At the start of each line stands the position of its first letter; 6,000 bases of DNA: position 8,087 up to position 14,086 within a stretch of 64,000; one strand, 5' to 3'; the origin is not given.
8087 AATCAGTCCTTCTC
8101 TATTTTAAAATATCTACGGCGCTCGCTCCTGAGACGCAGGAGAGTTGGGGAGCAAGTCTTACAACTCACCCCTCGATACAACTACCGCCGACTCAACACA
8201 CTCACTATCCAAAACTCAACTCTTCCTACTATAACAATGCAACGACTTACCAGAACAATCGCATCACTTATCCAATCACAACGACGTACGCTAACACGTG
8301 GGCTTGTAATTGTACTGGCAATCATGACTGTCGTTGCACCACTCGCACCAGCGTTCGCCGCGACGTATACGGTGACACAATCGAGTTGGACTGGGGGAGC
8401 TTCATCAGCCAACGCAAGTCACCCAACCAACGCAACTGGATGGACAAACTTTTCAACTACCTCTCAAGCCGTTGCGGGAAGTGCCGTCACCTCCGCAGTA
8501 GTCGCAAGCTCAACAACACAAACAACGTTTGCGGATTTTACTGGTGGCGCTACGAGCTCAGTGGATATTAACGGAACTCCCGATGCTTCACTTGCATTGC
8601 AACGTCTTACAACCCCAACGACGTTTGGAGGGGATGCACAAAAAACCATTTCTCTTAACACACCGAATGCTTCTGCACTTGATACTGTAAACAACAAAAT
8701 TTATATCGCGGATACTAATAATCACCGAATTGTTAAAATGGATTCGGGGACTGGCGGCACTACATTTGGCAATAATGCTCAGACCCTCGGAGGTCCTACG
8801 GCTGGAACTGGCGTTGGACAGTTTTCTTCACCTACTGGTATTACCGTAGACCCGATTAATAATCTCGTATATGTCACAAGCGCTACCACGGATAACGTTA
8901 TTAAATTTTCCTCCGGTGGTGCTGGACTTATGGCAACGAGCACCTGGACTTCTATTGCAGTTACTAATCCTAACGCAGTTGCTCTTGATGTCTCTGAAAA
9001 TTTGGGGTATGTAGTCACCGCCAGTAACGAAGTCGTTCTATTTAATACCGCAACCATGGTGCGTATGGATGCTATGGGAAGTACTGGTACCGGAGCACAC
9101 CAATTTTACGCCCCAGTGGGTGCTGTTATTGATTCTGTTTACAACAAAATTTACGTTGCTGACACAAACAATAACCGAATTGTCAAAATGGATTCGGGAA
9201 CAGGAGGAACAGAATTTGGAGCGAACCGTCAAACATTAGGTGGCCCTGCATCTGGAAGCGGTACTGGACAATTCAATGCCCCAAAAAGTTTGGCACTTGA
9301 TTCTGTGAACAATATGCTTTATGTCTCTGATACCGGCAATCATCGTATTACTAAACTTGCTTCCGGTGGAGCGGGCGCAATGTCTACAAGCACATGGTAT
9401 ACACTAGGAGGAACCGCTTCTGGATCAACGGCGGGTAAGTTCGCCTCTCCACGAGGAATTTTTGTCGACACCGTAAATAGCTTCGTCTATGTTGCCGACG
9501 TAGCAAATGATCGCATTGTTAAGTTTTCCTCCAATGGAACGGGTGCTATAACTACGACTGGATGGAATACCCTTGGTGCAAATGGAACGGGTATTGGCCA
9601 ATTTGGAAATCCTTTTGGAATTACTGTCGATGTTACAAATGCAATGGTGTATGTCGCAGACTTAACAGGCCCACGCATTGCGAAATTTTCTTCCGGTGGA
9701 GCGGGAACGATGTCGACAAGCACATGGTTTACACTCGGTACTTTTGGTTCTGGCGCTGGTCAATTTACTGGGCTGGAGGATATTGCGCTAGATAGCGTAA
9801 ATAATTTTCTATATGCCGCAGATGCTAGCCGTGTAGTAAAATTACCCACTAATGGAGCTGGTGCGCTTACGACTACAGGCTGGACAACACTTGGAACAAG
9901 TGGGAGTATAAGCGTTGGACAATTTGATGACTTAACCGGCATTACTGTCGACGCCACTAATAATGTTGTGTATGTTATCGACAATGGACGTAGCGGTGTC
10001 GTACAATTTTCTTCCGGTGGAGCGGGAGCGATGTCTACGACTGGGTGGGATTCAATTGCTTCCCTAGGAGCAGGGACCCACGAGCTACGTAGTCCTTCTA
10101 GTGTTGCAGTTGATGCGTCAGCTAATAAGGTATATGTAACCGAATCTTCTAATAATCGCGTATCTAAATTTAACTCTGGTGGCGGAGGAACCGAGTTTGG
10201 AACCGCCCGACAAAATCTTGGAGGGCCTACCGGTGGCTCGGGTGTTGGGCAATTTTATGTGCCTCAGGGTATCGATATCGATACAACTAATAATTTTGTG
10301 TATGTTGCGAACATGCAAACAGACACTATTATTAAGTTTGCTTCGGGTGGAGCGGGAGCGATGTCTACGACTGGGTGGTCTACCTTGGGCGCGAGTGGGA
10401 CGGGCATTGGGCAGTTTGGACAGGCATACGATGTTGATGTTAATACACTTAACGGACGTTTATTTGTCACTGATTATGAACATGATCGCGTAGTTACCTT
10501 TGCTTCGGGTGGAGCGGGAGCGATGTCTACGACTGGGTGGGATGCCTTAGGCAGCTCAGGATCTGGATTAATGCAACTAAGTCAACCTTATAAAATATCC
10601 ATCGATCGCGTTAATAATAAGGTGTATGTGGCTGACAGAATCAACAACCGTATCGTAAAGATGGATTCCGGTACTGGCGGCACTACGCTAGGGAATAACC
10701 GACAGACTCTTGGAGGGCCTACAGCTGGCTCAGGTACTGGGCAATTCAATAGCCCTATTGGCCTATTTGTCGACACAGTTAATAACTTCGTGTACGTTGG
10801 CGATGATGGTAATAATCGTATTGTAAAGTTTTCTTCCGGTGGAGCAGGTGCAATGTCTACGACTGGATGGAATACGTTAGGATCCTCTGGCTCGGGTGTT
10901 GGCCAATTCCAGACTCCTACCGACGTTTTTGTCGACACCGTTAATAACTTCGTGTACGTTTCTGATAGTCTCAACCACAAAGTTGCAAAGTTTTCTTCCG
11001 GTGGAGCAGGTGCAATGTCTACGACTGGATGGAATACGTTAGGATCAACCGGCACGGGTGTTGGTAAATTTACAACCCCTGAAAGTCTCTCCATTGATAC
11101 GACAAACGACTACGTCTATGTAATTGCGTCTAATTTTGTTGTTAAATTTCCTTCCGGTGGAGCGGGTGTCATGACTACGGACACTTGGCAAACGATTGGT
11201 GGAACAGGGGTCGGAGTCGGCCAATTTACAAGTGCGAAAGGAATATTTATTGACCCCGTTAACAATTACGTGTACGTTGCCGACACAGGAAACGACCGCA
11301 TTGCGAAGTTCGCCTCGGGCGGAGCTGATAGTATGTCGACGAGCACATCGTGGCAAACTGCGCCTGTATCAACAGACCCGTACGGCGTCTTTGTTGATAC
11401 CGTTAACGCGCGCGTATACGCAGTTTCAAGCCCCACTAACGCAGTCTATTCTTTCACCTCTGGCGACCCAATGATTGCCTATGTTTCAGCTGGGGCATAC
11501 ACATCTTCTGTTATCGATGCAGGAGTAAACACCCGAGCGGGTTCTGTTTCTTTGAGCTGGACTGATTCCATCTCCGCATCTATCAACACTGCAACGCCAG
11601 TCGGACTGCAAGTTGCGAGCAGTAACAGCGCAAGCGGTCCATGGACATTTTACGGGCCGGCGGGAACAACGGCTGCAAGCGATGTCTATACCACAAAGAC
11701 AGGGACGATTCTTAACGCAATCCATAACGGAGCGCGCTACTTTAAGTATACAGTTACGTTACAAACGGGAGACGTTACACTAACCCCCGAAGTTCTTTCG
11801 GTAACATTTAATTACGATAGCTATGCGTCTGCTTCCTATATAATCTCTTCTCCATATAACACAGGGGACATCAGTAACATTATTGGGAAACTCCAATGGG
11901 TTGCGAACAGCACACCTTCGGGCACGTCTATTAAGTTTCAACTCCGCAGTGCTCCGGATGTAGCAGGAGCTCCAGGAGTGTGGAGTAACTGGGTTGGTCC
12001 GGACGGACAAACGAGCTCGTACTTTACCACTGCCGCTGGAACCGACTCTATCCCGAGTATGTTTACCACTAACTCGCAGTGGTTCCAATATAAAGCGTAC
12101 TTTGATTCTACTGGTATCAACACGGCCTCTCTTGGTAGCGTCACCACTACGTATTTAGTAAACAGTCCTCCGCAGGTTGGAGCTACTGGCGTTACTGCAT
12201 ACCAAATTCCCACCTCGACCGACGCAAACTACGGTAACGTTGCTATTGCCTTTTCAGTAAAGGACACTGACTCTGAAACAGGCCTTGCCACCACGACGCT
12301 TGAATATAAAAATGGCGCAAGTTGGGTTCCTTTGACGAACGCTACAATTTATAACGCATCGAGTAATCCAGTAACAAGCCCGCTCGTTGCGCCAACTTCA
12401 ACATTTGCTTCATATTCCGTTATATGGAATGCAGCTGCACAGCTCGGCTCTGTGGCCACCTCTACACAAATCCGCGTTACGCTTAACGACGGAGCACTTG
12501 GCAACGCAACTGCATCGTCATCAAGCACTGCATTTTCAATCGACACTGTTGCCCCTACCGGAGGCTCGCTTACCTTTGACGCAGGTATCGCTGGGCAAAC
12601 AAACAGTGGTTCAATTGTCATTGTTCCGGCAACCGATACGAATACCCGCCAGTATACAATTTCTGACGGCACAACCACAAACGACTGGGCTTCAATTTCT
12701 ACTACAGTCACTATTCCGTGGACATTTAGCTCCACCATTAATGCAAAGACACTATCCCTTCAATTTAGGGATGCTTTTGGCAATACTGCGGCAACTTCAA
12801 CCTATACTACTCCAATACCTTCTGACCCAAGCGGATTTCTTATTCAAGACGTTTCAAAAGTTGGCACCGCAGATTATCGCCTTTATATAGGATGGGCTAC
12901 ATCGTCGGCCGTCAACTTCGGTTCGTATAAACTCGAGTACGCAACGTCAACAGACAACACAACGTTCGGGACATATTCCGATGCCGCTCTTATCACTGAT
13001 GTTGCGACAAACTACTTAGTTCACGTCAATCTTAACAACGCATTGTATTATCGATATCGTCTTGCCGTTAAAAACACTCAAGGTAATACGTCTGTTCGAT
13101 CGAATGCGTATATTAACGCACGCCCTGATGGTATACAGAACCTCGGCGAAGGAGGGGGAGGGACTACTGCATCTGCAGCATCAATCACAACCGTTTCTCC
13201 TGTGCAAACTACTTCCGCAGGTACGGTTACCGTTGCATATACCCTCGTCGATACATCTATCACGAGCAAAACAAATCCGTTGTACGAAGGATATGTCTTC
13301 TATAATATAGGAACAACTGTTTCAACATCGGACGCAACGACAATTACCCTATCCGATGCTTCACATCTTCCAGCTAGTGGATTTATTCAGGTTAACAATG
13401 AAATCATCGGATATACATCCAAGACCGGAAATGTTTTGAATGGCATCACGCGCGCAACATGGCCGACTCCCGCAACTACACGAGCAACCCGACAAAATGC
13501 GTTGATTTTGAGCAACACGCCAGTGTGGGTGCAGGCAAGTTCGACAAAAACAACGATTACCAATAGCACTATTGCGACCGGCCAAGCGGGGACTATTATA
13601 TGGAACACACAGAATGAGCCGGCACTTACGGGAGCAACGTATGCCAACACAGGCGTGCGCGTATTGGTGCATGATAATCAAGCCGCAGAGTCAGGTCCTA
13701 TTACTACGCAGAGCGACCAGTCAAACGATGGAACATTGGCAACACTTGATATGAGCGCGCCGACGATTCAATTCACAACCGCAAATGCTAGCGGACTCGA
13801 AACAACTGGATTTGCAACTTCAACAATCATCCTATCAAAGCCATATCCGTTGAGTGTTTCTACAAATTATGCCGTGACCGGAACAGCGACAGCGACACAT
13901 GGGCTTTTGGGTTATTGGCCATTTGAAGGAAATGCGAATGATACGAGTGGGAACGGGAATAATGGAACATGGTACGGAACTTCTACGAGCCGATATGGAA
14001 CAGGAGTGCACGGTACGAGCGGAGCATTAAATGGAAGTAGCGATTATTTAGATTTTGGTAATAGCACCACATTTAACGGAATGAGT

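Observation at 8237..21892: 13.6-kb single ORF for an about 4550-aa NHL / LamG / Calx-beta / FN3 surface protein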

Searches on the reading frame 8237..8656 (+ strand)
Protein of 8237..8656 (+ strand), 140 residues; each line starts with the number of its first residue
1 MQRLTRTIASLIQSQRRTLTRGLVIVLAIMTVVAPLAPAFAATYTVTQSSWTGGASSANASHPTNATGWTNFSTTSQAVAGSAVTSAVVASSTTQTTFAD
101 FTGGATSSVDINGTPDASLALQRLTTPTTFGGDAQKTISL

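Call 23: search_protein_families(library=pfam, proteins=[window:8237-8626:+], max_evalue=1)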
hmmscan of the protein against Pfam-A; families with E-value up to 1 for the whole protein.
window:8237-8626:+ (130 aa): 1 family
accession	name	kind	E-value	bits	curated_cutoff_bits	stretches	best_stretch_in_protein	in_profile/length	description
PF25706.1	HCMV_UL116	-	0.62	9.6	30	1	15-107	2-90/336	Human cytomegalovirus UL116 protein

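Call 87: search_protein_families(library=ncbifam, proteins=[window:8237-8656:+], max_evalue=1)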
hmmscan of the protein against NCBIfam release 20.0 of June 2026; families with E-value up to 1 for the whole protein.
window:8237-8656:+ (140 aa): 0 families
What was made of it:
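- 8360..8659 (+): Conserved N-terminal family motif region (aa 42-141): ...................HPTN... No Pfam or NCBIfam hit (calls 23, 87).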

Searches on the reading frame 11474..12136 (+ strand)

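Call 23: search_protein_families(library=pfam, proteins=[window:11474-12136:+], max_evalue=1)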
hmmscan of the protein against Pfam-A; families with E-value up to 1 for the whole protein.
window:11474-12136:+ (221 aa): 1 family
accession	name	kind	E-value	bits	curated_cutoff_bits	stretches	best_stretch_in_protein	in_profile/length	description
PF07538.16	ChW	-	0.76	10.1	22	0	140-152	8-20/35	Clostridial hydrophobic W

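Call 87: search_protein_families(library=ncbifam, proteins=[window:11474-12136:+], max_evalue=1)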
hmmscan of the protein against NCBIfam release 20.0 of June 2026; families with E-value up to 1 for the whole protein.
window:11474-12136:+ (221 aa): 0 families

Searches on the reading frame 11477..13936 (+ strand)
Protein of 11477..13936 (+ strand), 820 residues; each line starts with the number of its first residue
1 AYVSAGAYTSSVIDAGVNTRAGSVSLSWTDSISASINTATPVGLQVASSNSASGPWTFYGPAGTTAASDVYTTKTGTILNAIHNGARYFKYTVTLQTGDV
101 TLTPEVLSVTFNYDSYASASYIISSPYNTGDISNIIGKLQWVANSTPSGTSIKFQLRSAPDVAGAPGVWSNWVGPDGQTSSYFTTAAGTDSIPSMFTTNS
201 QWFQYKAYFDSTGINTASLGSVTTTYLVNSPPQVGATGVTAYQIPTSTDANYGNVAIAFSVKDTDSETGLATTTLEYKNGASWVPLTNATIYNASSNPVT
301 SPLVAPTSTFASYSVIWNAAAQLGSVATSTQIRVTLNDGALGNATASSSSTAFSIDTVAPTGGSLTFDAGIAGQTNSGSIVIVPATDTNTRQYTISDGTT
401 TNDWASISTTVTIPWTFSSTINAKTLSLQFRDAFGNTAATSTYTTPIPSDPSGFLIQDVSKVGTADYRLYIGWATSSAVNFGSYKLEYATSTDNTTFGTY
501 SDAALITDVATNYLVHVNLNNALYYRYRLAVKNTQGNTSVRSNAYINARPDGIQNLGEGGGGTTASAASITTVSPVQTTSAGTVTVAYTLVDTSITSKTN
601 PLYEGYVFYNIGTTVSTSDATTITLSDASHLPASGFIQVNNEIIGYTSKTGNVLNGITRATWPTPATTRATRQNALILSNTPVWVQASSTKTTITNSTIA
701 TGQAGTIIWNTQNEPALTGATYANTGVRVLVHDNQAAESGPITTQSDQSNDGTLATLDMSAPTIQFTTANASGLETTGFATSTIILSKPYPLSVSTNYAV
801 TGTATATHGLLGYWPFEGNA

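Call 19: find_homologous_proteins(query=window:11477-13936:+, max_evalue=0.00001)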
Query window:11477-13936:+ (820 aa): 1 proteins with E <= 0.00001 among 8000 candidates.
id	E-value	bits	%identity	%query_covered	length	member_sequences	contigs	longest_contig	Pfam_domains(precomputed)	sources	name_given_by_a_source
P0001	6.8e-41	159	32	71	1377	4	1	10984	PF16655.13,PF25059.2,PF23376.2,PF22986.4,PF25788.3,PF00041.28,PF16656.12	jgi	-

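Call 20: find_encoding_contigs(protein=P0001, flank=10000, max_places=4)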
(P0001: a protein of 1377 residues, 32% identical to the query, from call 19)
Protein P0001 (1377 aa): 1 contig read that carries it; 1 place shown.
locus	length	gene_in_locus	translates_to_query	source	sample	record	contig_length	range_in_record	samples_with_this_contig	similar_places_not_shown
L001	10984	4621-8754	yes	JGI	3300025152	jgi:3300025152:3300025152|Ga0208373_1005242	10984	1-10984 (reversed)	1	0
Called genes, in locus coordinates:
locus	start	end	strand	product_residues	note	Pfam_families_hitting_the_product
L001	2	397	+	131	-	?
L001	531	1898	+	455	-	PF00005:ABC_tran, PF13304:AAA_21 (faint)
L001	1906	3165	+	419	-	PF12704:MacB_PCD, PF02687:FtsX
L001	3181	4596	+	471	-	PF09603:Fib_succ_major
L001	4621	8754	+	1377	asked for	PF25788:Ig_Rha78A_N (faint), PF00041:fn3 (faint), PF16656:Pur_ac_phosph_N (weak), PF23376:Fn3_VIN3 (faint), PF16655:PhoD_N (faint), PF22986:Fn3_ELFN (faint), PF25059:FN3_DSCAM-DSCAML_C (faint), PF16656:Pur_ac_phosph_N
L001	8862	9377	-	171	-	-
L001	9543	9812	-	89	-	PF14213:DUF4325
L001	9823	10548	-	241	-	PF00376:MerR, PF12728:HTH_17, PF13411:MerR_1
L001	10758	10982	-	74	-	?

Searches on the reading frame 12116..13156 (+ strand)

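Call 23: search_protein_families(library=pfam, proteins=[window:12116-13156:+], max_evalue=1)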
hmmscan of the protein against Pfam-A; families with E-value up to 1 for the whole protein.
window:12116-13156:+ (347 aa): 0 families

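Call 87: search_protein_families(library=ncbifam, proteins=[window:12116-13156:+], max_evalue=1)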
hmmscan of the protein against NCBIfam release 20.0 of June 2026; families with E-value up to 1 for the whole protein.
window:12116-13156:+ (347 aa): 1 family
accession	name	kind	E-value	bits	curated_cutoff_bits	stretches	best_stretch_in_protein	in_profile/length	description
TIGR02378.1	nirD_assim_sml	equivalog_domain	0.17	12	74.65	1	104-190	2-84/105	nitrite reductase small subunit NirD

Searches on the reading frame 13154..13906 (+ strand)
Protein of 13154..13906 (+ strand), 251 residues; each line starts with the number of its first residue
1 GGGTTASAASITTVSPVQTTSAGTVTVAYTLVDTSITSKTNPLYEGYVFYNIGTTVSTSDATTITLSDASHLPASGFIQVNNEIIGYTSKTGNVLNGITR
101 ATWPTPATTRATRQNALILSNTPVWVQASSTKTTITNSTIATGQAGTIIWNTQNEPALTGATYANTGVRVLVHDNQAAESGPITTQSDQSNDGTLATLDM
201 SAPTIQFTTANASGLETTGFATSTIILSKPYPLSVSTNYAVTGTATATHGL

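Call 23: search_protein_families(library=pfam, proteins=[window:13154-13906:+], max_evalue=1)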
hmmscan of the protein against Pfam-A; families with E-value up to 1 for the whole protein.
window:13154-13906:+ (251 aa): 0 families

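Call 87: search_protein_families(library=ncbifam, proteins=[window:13154-13756:+], max_evalue=1)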
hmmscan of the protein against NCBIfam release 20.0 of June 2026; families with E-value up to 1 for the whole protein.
window:13154-13756:+ (201 aa): 1 family
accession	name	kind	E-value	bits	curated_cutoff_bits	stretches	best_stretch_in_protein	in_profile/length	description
NF001905.0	PRK00654.2-4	subfamily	0.16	10.5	560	1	29-104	193-261/489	glycogen synthase GlgA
